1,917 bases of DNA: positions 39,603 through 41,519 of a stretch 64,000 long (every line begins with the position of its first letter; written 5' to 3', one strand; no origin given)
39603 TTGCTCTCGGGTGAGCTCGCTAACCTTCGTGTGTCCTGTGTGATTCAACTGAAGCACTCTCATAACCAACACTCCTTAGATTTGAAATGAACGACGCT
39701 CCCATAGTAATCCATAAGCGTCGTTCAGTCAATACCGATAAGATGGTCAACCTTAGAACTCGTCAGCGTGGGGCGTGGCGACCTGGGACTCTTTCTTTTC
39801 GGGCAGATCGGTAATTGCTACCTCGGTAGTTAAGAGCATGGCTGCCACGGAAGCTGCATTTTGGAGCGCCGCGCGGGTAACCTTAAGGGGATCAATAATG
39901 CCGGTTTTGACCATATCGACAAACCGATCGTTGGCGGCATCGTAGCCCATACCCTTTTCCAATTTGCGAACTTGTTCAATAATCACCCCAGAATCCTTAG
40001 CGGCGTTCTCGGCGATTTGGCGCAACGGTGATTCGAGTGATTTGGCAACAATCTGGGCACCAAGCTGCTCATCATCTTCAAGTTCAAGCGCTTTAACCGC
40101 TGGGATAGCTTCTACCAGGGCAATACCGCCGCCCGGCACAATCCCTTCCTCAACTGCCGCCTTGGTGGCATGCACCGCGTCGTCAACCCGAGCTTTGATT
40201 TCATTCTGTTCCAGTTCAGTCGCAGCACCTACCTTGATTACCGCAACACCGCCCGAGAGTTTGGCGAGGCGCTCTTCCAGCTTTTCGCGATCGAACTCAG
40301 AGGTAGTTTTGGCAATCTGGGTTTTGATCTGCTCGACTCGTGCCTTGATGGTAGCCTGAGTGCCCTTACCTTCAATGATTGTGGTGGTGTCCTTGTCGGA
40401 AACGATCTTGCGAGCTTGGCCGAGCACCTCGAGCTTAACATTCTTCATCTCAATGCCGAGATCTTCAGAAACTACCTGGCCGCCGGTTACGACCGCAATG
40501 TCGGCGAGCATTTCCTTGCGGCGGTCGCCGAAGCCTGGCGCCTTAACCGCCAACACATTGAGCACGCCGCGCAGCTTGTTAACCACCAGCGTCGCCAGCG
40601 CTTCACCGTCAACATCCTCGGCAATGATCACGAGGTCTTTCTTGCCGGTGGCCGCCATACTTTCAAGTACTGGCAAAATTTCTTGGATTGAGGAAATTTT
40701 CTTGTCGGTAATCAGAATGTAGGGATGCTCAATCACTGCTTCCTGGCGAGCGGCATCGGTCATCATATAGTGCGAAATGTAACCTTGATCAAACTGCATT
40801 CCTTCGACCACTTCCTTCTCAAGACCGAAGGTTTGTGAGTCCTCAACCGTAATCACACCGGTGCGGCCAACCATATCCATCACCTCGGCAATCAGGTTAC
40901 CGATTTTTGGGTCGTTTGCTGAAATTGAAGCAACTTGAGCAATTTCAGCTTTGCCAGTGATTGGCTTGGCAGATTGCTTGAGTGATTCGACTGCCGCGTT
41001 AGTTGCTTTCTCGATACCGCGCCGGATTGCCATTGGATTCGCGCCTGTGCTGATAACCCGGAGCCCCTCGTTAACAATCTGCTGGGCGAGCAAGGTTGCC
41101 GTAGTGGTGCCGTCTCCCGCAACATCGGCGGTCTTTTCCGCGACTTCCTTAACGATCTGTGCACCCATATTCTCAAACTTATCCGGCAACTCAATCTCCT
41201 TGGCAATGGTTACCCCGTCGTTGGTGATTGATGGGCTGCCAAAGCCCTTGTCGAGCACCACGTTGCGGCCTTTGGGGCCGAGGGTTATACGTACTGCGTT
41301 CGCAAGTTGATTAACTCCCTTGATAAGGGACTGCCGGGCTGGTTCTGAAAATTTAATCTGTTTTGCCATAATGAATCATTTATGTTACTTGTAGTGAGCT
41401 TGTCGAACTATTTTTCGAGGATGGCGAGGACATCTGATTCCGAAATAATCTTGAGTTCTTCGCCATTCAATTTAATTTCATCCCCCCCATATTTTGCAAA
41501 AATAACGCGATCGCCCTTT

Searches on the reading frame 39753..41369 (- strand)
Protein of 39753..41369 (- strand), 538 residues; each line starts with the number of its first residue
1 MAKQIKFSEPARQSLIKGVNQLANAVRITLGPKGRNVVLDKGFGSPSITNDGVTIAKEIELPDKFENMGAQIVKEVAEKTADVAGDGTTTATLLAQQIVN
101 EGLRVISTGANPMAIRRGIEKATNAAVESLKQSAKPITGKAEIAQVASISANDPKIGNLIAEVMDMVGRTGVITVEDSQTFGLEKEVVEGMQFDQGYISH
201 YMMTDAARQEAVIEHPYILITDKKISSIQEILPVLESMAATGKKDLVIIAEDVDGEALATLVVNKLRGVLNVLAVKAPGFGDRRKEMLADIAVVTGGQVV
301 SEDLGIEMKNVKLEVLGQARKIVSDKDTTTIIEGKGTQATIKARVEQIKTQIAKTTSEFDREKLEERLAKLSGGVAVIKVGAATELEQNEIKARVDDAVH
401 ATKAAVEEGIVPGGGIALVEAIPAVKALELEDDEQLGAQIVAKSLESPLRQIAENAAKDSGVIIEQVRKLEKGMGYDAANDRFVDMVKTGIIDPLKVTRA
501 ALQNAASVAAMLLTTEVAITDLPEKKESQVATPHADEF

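Call 30: search_protein_families(library=pfam, proteins=[window:39753-41369:-], max_evalue=0.00001)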
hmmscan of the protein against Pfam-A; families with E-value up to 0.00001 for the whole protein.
window:39753-41369:- (538 aa): 1 family
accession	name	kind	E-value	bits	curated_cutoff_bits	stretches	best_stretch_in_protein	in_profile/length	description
PF00118.29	Cpn60_TCP1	-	1e-73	249.2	34.3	1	22-517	1-484/490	TCP-1/cpn60 chaperonin family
